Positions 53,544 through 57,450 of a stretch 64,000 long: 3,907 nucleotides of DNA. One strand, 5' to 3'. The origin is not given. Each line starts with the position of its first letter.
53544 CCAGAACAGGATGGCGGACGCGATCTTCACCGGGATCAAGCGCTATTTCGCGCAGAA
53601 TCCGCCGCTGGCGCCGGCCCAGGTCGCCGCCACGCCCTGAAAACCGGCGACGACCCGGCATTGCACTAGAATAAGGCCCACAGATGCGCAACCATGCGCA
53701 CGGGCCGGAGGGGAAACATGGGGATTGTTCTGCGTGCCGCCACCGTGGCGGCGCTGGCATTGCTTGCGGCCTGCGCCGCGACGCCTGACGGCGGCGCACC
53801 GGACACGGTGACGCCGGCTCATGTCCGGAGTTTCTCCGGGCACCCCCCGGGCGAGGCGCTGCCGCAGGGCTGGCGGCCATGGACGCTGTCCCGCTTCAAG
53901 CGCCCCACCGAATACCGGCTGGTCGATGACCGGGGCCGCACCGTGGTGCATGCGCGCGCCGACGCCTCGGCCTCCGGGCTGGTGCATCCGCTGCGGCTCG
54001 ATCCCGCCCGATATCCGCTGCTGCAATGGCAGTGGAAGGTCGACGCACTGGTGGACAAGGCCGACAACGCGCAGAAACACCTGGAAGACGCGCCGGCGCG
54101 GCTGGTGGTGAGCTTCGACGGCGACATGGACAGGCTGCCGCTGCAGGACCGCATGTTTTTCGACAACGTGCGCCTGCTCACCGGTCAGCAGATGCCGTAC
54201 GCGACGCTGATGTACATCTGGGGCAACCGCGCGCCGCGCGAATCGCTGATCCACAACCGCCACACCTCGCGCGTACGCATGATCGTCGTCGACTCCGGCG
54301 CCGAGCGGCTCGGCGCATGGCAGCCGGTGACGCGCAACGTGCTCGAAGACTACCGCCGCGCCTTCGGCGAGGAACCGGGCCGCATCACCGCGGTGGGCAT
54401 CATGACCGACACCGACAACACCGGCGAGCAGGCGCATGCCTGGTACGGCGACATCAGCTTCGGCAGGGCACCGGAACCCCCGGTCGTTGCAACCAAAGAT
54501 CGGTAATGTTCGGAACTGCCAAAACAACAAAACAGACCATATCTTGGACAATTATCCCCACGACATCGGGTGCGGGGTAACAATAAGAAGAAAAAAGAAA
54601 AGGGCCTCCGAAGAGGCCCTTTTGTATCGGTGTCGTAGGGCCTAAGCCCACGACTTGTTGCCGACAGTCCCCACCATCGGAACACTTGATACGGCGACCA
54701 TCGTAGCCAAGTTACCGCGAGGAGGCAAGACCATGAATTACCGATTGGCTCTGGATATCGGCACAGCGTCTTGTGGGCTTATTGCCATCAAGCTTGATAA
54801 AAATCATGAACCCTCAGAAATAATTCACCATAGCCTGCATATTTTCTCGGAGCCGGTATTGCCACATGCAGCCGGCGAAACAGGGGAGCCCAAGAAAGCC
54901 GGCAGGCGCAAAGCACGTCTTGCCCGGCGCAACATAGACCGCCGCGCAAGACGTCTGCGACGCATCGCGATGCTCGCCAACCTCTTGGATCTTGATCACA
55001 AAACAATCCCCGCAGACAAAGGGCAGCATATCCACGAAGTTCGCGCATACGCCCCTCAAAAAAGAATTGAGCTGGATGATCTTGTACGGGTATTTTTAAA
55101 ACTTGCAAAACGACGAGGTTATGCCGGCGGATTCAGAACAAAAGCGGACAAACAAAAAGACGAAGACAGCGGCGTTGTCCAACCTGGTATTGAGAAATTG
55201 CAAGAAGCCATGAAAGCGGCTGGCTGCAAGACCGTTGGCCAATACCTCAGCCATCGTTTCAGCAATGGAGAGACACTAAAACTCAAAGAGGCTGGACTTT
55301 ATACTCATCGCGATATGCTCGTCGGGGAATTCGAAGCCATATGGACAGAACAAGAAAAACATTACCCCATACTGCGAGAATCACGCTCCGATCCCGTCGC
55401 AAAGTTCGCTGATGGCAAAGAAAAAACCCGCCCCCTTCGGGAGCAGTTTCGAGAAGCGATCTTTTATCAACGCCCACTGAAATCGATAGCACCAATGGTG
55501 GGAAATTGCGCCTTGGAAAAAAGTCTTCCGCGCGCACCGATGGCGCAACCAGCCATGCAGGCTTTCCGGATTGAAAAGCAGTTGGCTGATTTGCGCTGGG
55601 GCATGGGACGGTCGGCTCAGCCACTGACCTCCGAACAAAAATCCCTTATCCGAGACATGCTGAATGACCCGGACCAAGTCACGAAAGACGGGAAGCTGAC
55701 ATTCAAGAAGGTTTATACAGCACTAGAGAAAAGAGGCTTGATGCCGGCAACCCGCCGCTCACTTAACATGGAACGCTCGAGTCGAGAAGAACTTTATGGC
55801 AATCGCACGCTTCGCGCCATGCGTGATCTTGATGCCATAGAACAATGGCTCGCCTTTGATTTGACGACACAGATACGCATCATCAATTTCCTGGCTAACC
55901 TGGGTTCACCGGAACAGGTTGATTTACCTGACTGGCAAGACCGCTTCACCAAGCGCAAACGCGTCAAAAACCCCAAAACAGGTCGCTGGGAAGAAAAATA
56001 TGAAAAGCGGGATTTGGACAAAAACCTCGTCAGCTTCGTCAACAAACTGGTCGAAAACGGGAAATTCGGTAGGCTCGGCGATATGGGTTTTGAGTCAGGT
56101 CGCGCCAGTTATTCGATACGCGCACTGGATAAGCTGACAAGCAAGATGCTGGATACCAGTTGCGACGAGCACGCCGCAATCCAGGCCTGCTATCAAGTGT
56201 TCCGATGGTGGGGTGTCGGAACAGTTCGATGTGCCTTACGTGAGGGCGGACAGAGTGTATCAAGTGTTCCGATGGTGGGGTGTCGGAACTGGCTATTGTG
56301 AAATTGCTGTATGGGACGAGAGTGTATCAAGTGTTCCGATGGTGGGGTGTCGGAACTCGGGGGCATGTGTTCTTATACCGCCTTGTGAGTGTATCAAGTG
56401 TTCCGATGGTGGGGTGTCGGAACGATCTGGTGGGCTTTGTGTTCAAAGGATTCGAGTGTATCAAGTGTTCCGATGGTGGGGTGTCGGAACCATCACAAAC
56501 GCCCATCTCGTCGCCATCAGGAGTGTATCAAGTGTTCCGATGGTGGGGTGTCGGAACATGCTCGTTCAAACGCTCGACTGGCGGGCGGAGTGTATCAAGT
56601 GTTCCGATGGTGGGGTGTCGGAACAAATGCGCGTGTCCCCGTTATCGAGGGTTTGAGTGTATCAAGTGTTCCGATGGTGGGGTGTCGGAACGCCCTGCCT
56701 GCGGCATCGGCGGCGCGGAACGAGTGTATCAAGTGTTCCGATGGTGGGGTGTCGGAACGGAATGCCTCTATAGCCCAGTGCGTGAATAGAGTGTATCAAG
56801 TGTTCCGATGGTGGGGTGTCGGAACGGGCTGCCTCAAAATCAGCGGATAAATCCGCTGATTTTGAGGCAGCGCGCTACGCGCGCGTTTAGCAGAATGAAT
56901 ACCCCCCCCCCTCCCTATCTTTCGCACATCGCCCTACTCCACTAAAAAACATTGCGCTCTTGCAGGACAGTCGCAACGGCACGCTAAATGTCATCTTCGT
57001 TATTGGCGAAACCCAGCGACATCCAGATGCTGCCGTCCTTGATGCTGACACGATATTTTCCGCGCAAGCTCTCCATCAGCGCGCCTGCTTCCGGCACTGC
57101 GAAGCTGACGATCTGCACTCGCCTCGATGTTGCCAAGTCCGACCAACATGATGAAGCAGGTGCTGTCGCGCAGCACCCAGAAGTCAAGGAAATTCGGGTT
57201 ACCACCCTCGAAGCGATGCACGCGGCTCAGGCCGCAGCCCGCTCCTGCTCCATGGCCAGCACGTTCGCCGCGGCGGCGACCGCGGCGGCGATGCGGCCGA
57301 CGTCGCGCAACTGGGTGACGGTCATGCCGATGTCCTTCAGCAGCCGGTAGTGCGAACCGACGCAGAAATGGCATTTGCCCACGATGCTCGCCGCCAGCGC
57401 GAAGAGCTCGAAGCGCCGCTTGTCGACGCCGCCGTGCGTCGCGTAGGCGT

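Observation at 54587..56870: Decapitated type II-C CRISPR-Cas9 locus: half a cas9 fused in frame to its own array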

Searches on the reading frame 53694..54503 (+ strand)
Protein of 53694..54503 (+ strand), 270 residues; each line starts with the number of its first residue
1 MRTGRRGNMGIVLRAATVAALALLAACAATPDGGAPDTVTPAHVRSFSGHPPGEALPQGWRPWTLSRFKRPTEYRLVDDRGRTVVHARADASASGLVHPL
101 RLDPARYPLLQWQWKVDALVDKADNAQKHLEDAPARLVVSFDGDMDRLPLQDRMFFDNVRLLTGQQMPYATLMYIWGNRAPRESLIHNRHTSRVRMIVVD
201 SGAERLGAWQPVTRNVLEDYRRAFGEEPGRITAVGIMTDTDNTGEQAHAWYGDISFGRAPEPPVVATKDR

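Call 26: find_related_loci(query=window:53694-54503:+, collection=genome_contigs, flank=10000)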
Query window:53694-54503:+ (270 aa) in genome_contigs; peptide patterns used: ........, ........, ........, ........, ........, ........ (x = any residue, [..] = any of these).
136 stretches matched a pattern; 6 encode a relative of the query (tblastn E <= 1e-3); 6 distinct loci.
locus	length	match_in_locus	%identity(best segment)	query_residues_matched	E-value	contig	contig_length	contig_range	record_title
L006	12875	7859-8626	91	1-256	1e-145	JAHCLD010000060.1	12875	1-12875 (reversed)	MAG: Burkholderiales bacterium isolate TGS_PRO44 PRO44_60, whole genome shotgun sequence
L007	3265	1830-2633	77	1-268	9e-137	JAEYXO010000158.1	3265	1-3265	MAG: Proteobacteria bacterium isolate OH_CBlB_315 k127_2806596, whole genome shotgun sequence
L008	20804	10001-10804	78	1-268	8e-132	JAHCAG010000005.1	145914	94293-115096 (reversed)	MAG: Burkholderiales bacterium isolate ACE_PRO61 PRO61_5, whole genome shotgun sequence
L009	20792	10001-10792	71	1-268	1e-119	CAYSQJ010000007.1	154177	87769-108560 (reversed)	MAG TPA_asm: uncultured Bordetella sp. isolate SRP329715_co2_8 genome assembly, contig: NODE_192_length_154177_cov_56.02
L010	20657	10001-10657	61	39-256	7e-92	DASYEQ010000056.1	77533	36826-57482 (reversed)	MAG TPA_asm: Burkholderiales bacterium isolate SMAG_U4991 k141_4089189, whole genome shotgun sequence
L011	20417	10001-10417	29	10-149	2e-7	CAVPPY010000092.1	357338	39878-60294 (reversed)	MAG: Pirellulaceae bacterium isolate MFD09779.bin.2.80 genome assembly, contig: contig_9599, whole genome shotgun sequen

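Call 31: list_cluster_members(proteins=[window:53694-54503:+, window:52276-53637:+, window:57230-57763:-])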
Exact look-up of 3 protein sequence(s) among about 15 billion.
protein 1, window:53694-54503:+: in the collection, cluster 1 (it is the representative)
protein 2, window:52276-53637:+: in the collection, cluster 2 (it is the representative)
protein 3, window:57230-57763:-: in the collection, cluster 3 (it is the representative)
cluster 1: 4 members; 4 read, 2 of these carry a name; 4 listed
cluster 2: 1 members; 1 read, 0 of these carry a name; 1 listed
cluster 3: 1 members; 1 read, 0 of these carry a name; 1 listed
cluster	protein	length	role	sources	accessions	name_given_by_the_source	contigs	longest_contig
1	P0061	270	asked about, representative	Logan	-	-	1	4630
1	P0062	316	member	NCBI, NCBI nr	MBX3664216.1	MAG: DUF3047 domain-containing protein [Burkholderiales bacterium] | DUF3047 domain-containing protein [Burkholderiales bacterium]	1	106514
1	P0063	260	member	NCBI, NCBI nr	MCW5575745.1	MAG: DUF3047 domain-containing protein [Burkholderiales bacterium] | DUF3047 domain-containing protein [Burkholderiales bacterium]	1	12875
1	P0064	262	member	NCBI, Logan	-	-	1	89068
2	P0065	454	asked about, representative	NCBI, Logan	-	-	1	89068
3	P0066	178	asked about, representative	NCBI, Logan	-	-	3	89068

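Call 35: find_encoding_contigs(protein=P0066, flank=10000, max_places=6)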
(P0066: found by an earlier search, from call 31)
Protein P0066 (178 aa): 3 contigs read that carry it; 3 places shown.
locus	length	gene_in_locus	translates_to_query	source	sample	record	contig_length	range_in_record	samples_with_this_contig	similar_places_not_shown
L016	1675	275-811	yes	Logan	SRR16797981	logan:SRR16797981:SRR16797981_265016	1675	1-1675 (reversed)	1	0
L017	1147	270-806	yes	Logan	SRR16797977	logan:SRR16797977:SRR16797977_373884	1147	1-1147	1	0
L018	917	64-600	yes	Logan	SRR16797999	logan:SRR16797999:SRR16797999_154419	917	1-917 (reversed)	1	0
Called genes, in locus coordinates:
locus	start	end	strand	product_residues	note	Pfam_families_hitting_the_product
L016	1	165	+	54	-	?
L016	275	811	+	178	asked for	PF02627:CMD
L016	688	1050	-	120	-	-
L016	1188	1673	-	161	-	?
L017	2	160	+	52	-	?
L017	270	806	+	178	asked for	PF02627:CMD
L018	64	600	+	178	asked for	PF02627:CMD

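Call 36: find_encoding_contigs(protein=P0065, flank=10000, max_places=6)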
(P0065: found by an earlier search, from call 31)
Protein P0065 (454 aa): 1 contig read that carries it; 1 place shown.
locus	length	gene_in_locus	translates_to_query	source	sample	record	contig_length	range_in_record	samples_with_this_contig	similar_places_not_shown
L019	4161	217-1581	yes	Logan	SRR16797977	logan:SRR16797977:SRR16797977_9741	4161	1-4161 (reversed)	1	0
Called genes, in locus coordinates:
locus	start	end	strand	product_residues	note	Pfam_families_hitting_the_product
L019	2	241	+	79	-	?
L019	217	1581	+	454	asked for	PF11741:AMIN, PF01520:Amidase_3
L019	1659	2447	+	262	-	PF11249:DUF3047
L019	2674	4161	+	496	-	?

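Call 70: find_encoding_contigs(protein=P0062, flank=10000, max_places=3)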
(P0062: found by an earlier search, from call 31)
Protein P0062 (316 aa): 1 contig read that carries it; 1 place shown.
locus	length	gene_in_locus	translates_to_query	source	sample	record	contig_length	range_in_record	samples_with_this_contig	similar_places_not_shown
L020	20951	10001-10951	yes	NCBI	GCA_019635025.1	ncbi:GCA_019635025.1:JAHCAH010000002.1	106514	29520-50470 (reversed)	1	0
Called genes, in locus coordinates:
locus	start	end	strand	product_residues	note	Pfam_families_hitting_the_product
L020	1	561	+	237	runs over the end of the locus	PF00392:GntR, PF07729:FCD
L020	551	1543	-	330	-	PF08240:ADH_N, PF00107:ADH_zinc_N, PF13602:ADH_zinc_N_2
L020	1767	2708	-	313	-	PF00126:HTH_1, PF03466:LysR_substrate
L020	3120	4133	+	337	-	PF03401:TctC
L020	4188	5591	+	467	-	PF02515:CoA_transf_3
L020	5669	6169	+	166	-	PF00583:Acetyltransf_1, PF13673:Acetyltransf_10, PF13508:Acetyltransf_7, PF08445:FR47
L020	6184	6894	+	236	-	PF00702:Hydrolase, PF13419:HAD_2, PF13242:Hydrolase_like (weak)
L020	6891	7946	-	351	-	PF08331:QueG_DUF1730, PF25160:LdpA_Fe-S-bd (faint), PF12838:Fer4_7 (faint), PF13484:Fer4_16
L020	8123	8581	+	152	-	PF02367:TsaE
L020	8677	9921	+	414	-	PF11741:AMIN, PF01520:Amidase_3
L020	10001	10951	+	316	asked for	PF11249:DUF3047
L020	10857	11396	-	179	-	PF02627:CMD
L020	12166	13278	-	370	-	PF07433:DUF1513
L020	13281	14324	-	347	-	PF09375:Peptidase_M75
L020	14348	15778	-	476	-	PF06537:DHOR, PF00034:Cytochrom_C (faint), PF13442:Cytochrome_CBB3 (faint)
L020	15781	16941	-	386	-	PF09375:Peptidase_M75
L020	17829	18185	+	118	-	-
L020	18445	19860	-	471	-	PF02233:PNTB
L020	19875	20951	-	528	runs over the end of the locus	PF05222:AlaDh_PNT_N, PF01262:AlaDh_PNT_C, PF12769:PNTB_4TM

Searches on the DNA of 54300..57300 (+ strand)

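Call 40: search_rna_families(source=window, start=54300, end=57300, threshold=evalue, max_evalue=1, show_alignments=2)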
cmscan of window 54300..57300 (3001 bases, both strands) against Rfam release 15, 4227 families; matches with E-value up to 1: 5.
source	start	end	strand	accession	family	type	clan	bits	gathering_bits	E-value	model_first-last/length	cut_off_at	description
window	56798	56869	+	RF02432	SpF25_sRNA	Gene; sRNA;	-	29.5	48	0.045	1-102/102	no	Streptococcus sRNA SpF25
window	54586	54699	-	RF02502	Atu_C8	Gene; sRNA;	-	28.7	50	0.0059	1-122/122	no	Rhizobiales sRNA Atu_C8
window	54591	54623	-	RF00489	ctRNA_p42d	Gene; antisense;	-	23.9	50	0.043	1-46/46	no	ctRNA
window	54546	54626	+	RF00506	Thr_leader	Cis-reg; leader;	-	23.5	55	0.22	1-118/118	no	Threonine operon leader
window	56807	56892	-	RF00676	mir-127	Gene; miRNA;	-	20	60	0.31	1-97/97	no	mir-127 microRNA precursor family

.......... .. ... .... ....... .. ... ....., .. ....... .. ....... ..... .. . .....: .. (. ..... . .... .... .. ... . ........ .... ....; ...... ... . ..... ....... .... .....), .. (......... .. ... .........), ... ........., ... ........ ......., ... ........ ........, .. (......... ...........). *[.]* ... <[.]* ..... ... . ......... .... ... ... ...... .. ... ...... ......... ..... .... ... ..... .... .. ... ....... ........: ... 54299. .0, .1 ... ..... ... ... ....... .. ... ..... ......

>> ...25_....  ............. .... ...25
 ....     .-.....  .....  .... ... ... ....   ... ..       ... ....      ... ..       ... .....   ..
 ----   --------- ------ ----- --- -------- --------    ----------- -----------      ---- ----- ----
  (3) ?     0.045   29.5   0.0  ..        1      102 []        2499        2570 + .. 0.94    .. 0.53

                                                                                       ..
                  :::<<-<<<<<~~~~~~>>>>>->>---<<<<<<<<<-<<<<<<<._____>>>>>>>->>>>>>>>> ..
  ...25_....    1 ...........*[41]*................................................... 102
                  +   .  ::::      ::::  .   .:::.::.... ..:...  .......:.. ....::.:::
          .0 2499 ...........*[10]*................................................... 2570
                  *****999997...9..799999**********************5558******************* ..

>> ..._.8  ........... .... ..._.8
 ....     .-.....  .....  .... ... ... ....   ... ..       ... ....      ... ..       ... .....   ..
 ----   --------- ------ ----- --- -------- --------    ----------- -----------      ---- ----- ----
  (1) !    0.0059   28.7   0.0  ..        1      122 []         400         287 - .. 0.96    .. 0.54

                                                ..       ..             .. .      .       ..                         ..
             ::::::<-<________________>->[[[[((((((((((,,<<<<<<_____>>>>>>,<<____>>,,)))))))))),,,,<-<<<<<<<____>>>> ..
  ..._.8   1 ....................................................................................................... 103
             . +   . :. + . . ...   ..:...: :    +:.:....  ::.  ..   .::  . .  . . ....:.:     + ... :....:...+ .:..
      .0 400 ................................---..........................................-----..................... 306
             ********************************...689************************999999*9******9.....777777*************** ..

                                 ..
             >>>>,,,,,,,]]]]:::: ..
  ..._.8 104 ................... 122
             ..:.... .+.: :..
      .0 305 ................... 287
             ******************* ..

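Call 43: search_dna_similar(query=window:56223-56788:+, collection=phages, mode=distant, max_evalue=1, max_rows=15)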
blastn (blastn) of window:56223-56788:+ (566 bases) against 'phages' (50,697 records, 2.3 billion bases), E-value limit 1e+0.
Records with a match: 1; places in all: 1; records where one place covers at least 80% of the query: 0.
Best place of each record, by identity: >=99% 1.
By first word of the organism name: Bacteriophage 1.
By host as written in the record: - 1.
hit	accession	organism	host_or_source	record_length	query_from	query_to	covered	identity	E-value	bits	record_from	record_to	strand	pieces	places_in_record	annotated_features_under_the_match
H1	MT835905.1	Bacteriophage sp.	human fecal samples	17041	474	496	4%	100.0%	2e-1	43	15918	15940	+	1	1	record has no annotation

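Call 44: search_dna_similar(query=window:56223-56788:+, collection=plasmids, mode=distant, max_evalue=1, max_rows=15)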
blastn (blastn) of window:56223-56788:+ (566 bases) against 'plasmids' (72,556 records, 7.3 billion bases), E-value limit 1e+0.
Records with a match: 4; places in all: 4; records where one place covers at least 80% of the query: 0.
Best place of each record, by identity: >=99% 2; 95-99% 1; 80-90% 1.
By first word of the organism name: Shinella 2; Blastomonas 1; Nitratireductor 1.
By predicted mobility (MOB-suite, as given by PLSDB): non-mobilizable 3; mobilizable 1.
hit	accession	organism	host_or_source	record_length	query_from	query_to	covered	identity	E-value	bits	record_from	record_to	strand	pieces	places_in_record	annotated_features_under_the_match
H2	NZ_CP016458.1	Blastomonas sp. RAC04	Microbial isolate,Algal phycosphere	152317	466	503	7%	84.2%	5e-1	43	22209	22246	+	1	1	aldehyde dehydrogenase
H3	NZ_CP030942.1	Nitratireductor thuwali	-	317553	473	499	5%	96.3%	1e-1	46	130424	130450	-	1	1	glutamine synthetase family protein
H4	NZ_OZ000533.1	Shinella sp. WSC3-e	-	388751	477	499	4%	100.0%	5e-1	43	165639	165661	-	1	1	amidase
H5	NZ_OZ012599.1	Shinella sp. WSD5-1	-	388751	477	499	4%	100.0%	5e-1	43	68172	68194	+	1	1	amidase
